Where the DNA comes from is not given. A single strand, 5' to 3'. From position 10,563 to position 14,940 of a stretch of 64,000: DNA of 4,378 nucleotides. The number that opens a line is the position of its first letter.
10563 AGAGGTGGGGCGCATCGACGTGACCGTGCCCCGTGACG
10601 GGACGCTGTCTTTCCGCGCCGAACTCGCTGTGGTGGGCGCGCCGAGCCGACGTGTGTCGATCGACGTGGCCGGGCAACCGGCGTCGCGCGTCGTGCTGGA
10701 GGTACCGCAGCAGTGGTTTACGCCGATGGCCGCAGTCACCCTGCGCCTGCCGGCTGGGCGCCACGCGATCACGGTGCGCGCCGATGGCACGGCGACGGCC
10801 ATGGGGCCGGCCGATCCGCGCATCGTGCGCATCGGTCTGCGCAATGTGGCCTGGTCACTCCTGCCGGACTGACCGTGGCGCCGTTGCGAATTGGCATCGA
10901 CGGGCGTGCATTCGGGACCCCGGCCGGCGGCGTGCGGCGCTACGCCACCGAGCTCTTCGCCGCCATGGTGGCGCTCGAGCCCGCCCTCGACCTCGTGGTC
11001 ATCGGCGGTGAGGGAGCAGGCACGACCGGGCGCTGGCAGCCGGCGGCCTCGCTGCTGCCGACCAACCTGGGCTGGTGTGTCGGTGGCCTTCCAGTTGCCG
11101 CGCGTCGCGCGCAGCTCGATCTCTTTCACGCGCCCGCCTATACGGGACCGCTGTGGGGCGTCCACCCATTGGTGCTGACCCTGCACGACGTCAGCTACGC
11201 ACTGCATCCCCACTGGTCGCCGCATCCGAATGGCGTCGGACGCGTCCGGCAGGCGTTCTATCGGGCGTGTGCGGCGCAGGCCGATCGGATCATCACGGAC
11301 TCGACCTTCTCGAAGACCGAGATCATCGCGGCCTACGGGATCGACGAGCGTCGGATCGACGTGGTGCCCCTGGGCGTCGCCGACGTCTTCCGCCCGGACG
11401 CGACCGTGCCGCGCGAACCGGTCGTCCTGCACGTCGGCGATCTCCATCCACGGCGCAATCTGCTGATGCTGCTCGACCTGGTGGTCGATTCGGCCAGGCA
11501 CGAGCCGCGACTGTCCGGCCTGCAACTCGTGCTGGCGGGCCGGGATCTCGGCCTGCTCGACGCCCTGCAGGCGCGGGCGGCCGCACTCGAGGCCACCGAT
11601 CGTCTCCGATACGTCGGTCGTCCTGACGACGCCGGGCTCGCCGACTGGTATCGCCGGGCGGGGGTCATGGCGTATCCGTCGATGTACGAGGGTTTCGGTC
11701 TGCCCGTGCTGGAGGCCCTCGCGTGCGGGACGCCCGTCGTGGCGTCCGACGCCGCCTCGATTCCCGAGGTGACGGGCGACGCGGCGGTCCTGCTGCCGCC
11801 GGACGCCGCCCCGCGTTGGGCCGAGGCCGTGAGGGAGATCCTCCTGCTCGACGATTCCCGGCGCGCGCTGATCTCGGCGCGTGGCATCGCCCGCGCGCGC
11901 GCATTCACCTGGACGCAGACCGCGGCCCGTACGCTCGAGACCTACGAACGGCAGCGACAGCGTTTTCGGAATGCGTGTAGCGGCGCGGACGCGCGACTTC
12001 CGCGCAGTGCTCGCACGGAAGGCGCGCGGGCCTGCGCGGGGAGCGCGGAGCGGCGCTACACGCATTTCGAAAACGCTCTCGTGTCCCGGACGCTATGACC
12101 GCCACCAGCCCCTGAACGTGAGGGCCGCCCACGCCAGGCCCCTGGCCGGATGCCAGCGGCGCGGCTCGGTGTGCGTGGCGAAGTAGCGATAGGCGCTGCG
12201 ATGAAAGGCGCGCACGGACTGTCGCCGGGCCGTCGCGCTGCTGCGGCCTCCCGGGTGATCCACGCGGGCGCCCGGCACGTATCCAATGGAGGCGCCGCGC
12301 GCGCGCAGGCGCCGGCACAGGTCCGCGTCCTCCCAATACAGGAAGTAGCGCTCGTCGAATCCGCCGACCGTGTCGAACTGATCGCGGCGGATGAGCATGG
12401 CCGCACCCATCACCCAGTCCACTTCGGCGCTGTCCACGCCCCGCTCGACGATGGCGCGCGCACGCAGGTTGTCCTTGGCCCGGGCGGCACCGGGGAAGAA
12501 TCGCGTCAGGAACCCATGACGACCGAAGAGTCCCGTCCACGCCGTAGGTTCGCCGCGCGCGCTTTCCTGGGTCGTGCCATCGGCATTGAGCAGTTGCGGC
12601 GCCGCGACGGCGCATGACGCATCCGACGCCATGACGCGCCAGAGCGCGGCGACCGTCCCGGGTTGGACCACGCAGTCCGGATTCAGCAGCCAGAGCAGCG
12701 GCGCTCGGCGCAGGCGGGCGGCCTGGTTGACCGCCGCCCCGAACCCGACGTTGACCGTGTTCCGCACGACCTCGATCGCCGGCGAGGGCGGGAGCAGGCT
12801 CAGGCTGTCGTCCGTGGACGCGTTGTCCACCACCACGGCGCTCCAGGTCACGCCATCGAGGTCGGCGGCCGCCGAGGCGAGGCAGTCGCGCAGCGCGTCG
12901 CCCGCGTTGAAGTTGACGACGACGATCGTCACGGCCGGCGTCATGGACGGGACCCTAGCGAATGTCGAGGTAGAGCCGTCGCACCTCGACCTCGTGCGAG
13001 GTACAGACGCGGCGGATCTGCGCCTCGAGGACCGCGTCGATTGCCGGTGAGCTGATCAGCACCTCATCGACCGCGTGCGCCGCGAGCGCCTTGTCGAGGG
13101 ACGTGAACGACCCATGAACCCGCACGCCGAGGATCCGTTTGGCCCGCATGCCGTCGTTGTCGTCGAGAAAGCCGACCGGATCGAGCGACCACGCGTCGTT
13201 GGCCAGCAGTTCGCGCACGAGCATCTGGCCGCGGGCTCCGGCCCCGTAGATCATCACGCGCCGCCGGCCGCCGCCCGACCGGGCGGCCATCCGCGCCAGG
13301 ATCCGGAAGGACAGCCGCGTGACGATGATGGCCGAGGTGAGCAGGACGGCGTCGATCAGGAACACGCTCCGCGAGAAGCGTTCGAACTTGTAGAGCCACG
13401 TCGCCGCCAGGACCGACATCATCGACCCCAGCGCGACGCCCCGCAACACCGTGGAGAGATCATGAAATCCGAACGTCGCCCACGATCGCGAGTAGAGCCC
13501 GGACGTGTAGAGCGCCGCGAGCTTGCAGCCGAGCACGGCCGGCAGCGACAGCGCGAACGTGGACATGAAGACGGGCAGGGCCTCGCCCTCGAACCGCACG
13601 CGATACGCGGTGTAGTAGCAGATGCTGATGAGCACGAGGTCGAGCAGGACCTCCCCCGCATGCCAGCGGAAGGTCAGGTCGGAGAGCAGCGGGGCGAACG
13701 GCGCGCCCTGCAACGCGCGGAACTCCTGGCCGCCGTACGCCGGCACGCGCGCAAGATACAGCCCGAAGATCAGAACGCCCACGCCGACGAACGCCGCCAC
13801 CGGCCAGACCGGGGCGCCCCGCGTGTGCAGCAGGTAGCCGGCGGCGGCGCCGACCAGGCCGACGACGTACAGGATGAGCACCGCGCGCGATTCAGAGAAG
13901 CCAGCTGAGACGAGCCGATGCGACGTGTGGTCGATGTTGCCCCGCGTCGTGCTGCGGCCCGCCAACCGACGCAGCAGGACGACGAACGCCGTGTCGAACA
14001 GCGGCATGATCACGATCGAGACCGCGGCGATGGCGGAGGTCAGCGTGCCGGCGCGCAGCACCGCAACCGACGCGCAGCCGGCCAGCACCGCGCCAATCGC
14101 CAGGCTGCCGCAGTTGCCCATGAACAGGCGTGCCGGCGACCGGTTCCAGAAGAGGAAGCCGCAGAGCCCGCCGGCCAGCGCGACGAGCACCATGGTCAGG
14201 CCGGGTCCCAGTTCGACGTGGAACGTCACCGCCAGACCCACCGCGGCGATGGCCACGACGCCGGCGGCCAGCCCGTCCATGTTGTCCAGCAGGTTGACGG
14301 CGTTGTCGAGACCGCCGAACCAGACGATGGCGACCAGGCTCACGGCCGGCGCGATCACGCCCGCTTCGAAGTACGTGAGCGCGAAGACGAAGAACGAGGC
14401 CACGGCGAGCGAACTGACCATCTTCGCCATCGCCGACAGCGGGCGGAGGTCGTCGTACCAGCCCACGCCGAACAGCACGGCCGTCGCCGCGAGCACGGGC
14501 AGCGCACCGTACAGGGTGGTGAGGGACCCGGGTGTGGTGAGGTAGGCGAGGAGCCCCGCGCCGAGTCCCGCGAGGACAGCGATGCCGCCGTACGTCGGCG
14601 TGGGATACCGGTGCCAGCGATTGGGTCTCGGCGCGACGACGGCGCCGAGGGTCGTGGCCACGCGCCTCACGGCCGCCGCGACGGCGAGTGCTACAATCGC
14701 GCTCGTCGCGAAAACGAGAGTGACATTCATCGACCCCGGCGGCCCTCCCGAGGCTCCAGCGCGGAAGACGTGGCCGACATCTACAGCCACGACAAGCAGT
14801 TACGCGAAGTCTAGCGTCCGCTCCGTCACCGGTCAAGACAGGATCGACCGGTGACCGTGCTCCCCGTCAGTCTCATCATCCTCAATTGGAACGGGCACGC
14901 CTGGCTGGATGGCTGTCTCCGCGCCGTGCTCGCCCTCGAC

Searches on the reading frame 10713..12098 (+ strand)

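Call 20: search_protein_families(library=pfam, proteins=[window:10713-12098:+], max_evalue=0.001)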
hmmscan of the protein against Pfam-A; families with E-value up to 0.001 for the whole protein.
window:10713-12098:+ (461 aa): 5 families
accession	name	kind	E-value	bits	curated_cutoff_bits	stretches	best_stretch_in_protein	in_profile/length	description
PF00534.26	Glycos_transf_1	-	2e-26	93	26.4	1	233-388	13-167/172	Glycosyl transferases group 1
PF13692.12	Glyco_trans_1_4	-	1.4e-25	90.7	27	1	235-377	1-140/142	Glycosyl transferases group 1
PF13439.12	Glyco_transf_4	-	1.5e-14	54.8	28.5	1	72-222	2-166/170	Glycosyltransferase Family 4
PF20706.3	GT4-conflict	-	1e-11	44.9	26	1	227-405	187-383/385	Family 4 Glycosyltransferase in conflict systems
PF13524.12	Glyco_trans_1_2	-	1.1e-05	25.8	25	1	297-408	28-143/144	Glycosyl transferase-like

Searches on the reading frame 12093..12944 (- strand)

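Call 20: search_protein_families(library=pfam, proteins=[window:12093-12944:-], max_evalue=0.001)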
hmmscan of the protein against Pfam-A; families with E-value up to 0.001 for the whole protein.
window:12093-12944:- (283 aa): 6 families
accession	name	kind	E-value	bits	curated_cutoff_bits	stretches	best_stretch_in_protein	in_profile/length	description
PF00535.33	Glycos_transf_2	-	9.8e-17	61.8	23.3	1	6-131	1-130/168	Glycosyl transferase family 2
PF13641.12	Glyco_tranf_2_3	-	3.3e-16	60.4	27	1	3-245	1-226/230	Glycosyltransferase like family 2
PF13632.12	Glyco_trans_2_3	-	4.9e-06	26.9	27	1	178-275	72-164/198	Glycosyl transferase family group 2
PF02709.20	Glyco_transf_7C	-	8.9e-06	25.7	23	1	178-225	19-67/78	N-terminal domain of galactosyltransferase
PF10111.15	Glyco_tranf_2_2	-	0.00036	20.6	27.3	1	179-220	164-206/276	Glycosyltransferase like family 2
PF13506.12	Glyco_transf_21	-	0.00038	20.4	21.7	0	171-242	95-169/174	Glycosyl transferase family 21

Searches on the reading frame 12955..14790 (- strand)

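Call 20: search_protein_families(library=pfam, proteins=[window:12955-14790:-], max_evalue=0.001)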
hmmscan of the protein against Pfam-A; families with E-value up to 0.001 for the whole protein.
window:12955-14790:- (611 aa): 2 families
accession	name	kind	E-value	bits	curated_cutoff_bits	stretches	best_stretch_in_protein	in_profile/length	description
PF00953.26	Glycos_transf_4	-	6.1e-26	91.8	27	1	98-240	3-156/160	Glycosyl transferase family 4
PF13727.12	CoA_binding_3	-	5.9e-13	49.6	25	1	446-598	19-163/175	CoA-binding domain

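Call 72: search_protein_families(library=ncbifam, proteins=[window:12955-14790:-], max_evalue=0.001)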
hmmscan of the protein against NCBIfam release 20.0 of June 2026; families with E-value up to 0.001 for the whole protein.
window:12955-14790:- (611 aa): 7 families
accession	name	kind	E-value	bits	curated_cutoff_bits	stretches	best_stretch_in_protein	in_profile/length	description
TIGR03023.1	WcaJ_sugtrans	equivalog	4.3e-22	79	410.75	1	382-604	1-224/453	undecaprenyl-phosphate glucose phosphotransferase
TIGR03025.1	EPS_sugtrans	subfamily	6.9e-22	78.3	295.55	1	382-604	1-219/445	exopolysaccharide biosynthesis polyprenyl glycosylphosphotransferase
NF053644.1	MraY_archaea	equivalog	3.6e-21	75.9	450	1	124-316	159-337/340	pseudomurein biosynthesis MraY family phospho-N-acetylmuramoyl-pentapeptide-transferase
TIGR02380.1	ECA_wecA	exception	1.1e-16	61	326.05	1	32-322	9-309/346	UDP-N-acetylglucosamine--undecaprenyl-phosphate N-acetylglucosaminephosphotransferase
TIGR00445.1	mraY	equivalog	3e-16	59.8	192.05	1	124-318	98-314/321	phospho-N-acetylmuramoyl-pentapeptide-transferase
TIGR03022.1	WbaP_sugtrans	subfamily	2.4e-08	33.7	403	1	386-593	7-209/456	undecaprenyl-phosphate galactose phosphotransferase WbaP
TIGR03013.1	EpsB_2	subfamily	3.4e-07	29.7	393.35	1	384-580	3-192/443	TIGR03013 family XrtA/PEP-CTERM system glycosyltransferase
